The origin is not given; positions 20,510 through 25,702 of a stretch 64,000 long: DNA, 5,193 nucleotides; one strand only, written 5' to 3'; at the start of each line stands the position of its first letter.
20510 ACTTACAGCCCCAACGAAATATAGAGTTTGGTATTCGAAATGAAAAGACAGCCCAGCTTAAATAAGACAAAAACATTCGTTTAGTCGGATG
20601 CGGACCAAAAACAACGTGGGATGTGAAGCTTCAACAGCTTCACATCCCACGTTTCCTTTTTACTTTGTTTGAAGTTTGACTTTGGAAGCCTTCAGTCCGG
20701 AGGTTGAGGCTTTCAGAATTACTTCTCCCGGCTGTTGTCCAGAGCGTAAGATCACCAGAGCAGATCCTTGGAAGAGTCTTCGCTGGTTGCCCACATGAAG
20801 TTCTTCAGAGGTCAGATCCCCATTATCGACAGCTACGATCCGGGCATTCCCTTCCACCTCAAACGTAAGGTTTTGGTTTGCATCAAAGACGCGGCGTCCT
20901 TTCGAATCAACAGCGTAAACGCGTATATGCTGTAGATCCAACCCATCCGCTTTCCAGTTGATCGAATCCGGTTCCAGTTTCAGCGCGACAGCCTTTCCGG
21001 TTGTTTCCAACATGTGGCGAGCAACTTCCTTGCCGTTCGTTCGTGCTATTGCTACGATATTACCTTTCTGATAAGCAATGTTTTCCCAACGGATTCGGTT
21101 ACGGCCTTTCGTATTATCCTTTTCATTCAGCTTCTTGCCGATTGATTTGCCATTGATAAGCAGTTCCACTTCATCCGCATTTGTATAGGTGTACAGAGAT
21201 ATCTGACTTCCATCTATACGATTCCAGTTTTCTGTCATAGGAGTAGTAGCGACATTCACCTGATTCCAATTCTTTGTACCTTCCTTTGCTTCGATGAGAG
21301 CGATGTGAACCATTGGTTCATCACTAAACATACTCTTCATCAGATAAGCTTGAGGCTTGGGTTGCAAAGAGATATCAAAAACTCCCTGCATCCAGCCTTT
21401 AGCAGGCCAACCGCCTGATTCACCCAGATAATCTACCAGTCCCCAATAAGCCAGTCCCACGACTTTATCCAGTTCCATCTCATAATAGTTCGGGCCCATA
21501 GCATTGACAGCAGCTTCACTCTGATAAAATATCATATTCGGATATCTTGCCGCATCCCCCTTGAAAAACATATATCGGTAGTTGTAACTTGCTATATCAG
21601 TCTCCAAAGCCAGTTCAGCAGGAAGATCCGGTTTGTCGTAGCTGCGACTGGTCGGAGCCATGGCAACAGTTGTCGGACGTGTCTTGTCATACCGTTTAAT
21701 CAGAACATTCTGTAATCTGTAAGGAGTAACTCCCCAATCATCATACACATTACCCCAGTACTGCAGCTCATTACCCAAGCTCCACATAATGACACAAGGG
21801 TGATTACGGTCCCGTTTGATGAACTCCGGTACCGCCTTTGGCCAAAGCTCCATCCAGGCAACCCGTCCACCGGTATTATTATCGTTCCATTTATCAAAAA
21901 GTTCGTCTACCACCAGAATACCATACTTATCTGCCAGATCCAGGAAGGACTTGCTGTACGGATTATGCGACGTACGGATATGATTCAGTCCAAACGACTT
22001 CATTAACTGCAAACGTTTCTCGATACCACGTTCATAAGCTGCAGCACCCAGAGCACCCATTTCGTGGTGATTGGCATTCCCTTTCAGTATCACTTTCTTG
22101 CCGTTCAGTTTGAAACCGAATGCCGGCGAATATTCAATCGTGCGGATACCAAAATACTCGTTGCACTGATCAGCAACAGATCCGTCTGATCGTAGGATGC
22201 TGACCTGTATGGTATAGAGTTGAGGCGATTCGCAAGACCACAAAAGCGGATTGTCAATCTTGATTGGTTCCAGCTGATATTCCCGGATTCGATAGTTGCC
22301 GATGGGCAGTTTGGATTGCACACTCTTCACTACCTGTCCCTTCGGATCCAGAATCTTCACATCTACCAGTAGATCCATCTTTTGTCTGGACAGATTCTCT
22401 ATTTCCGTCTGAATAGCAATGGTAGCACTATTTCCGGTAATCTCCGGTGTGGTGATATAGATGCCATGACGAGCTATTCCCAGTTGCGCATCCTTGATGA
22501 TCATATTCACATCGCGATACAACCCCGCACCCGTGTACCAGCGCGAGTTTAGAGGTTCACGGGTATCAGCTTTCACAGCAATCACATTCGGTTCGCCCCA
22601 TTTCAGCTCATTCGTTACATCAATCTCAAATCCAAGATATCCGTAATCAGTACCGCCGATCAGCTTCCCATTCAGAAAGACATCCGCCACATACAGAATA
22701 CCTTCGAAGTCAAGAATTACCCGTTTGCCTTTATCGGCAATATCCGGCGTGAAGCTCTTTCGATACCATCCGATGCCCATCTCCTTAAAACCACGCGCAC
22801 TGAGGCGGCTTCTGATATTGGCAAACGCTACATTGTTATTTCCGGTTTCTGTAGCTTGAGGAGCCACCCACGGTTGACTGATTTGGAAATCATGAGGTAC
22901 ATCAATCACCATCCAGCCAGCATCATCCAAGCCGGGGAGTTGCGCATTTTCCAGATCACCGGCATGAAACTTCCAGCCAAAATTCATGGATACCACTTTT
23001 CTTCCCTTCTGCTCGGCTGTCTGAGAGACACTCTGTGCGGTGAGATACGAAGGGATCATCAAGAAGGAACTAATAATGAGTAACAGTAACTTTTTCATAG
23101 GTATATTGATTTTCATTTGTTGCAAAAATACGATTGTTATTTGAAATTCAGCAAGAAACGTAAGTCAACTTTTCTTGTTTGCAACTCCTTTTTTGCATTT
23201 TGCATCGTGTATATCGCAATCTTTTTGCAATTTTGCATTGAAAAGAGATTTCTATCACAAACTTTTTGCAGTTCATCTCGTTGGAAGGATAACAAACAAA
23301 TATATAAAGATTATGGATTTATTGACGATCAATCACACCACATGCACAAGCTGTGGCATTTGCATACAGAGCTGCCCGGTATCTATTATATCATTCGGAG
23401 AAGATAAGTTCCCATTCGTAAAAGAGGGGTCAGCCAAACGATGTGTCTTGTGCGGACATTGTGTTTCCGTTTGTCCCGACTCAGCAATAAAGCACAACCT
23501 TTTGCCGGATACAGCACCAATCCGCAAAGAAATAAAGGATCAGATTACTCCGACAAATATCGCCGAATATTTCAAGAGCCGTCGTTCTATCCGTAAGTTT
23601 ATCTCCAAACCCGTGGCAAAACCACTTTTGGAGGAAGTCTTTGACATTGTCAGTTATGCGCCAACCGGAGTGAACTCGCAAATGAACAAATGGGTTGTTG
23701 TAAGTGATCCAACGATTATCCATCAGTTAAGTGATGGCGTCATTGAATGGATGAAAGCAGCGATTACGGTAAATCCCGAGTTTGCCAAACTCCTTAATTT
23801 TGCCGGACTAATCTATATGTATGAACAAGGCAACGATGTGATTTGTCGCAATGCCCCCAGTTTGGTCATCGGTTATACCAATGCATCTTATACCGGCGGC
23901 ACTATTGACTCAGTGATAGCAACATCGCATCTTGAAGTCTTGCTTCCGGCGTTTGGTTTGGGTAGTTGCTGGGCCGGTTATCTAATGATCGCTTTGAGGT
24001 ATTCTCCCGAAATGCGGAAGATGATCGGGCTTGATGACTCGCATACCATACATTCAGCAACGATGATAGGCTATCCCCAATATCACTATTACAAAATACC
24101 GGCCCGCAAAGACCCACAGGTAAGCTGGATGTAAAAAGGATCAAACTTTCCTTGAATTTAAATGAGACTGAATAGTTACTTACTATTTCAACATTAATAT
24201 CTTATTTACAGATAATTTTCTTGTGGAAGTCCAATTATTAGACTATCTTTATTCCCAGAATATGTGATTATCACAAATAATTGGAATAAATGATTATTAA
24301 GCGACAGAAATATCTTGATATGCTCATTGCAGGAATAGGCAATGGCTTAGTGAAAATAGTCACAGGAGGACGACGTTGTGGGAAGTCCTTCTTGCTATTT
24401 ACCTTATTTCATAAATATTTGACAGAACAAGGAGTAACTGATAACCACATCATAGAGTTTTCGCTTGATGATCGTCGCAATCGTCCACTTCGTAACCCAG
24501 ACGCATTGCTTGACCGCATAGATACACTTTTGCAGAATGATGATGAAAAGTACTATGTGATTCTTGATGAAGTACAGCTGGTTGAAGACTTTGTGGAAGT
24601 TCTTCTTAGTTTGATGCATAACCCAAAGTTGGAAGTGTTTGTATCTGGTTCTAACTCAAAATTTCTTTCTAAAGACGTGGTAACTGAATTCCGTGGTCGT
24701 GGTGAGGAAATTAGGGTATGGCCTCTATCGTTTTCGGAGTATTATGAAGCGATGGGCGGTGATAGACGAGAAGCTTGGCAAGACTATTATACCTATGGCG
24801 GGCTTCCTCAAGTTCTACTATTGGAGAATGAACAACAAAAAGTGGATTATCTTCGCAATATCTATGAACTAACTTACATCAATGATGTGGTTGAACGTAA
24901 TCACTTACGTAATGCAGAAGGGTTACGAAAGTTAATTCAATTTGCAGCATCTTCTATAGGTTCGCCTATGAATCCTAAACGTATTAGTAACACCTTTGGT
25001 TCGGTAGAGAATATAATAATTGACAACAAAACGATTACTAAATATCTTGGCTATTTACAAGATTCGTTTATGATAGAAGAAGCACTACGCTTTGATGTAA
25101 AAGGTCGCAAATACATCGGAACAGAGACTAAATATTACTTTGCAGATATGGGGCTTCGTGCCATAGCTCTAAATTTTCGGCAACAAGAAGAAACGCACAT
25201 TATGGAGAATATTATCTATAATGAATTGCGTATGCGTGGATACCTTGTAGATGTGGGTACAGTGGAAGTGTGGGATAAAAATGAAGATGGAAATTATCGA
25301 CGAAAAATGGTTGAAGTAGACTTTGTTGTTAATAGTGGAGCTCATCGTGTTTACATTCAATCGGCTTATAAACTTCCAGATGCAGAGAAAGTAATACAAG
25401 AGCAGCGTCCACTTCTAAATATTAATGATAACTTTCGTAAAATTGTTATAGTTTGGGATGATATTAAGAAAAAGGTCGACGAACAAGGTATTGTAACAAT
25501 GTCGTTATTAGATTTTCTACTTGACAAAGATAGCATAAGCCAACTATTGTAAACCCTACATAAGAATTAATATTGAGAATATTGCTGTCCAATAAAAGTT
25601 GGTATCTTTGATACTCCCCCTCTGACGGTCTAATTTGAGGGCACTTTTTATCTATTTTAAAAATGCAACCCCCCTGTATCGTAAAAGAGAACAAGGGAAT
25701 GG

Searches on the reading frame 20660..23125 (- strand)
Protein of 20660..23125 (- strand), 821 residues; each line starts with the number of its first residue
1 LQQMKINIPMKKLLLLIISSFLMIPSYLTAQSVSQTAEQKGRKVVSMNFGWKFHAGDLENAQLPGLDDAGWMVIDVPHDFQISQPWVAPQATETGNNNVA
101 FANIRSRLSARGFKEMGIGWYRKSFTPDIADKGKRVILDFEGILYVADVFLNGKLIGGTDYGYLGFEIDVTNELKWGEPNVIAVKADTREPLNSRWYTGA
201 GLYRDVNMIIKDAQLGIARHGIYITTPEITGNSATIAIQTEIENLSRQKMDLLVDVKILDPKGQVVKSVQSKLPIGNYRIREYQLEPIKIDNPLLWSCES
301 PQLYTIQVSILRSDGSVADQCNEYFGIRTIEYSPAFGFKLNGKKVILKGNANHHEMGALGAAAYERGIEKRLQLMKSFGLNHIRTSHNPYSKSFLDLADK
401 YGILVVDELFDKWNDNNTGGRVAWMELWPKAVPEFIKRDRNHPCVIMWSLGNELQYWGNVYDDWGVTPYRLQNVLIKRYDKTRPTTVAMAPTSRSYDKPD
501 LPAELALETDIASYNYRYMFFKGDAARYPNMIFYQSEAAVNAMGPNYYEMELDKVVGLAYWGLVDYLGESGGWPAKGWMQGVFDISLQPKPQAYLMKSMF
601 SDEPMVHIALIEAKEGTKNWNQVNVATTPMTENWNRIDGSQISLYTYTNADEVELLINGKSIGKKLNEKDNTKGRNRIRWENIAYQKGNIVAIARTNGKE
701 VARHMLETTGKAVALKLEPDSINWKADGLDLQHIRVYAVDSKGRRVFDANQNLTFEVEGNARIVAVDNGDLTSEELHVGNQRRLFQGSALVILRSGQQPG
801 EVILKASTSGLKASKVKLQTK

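Call 45: search_protein_families(library=pfam, proteins=[window:20660-23125:-], max_evalue=0.0001)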
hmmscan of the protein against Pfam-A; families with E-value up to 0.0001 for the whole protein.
window:20660-23125:- (821 aa): 7 families
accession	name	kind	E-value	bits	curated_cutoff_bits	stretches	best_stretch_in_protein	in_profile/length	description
PF18565.7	Glyco_hydro2_C5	-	5.2e-33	113.4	32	1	715-817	1-103/103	Glycoside hydrolase family 2 C-terminal domain 5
PF02836.23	Glyco_hydro_2_C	-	6e-26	91.7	21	1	338-487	8-160/302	Glycosyl hydrolases family 2, TIM barrel domain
PF16355.11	DUF4982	-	4.7e-20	71.7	23.9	1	639-702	1-61/61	Domain of unknown function (DUF4982)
PF00703.27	Glyco_hydro_2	-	2.5e-18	67.3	23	1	225-328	8-109/109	Glycosyl hydrolases family 2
PF02837.24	Glyco_hydro_2_N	-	6.2e-15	56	28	1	46-209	3-166/169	Glycosyl hydrolases family 2, sugar binding domain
PF22666.2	Glyco_hydro_2_N2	-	3.6e-10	40.6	27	1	120-187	51-118/167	Glycosyl hydrolase 2 galactose-binding domain-like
PF13364.12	BetaGal_ABD2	-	4.1e-05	24.7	23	0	83-186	4-106/112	Beta-galactosidase second all-beta domain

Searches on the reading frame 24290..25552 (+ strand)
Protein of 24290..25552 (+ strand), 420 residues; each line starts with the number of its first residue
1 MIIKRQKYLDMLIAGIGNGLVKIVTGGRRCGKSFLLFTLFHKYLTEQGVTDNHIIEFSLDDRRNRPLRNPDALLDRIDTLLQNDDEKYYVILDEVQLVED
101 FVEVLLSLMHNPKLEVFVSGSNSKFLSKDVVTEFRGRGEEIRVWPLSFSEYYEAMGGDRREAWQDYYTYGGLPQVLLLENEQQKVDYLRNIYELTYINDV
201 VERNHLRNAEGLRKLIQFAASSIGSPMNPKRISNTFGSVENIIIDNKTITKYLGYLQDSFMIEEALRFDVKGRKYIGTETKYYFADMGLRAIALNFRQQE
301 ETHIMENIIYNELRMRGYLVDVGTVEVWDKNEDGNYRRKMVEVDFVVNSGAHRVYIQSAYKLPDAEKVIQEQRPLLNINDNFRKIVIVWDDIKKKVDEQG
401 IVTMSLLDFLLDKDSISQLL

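Call 45: search_protein_families(library=pfam, proteins=[window:24290-25552:+], max_evalue=0.0001)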
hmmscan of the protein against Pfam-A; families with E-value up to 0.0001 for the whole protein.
window:24290-25552:+ (420 aa): 2 families
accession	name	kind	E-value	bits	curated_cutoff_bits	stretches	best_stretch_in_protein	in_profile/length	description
PF13173.12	AAA_14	-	1.6e-30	106.2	27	1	21-151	4-128/129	AAA domain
PF13635.12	DUF4143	-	2.4e-20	73.3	28.1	1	198-357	2-156/160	Domain of unknown function (DUF4143)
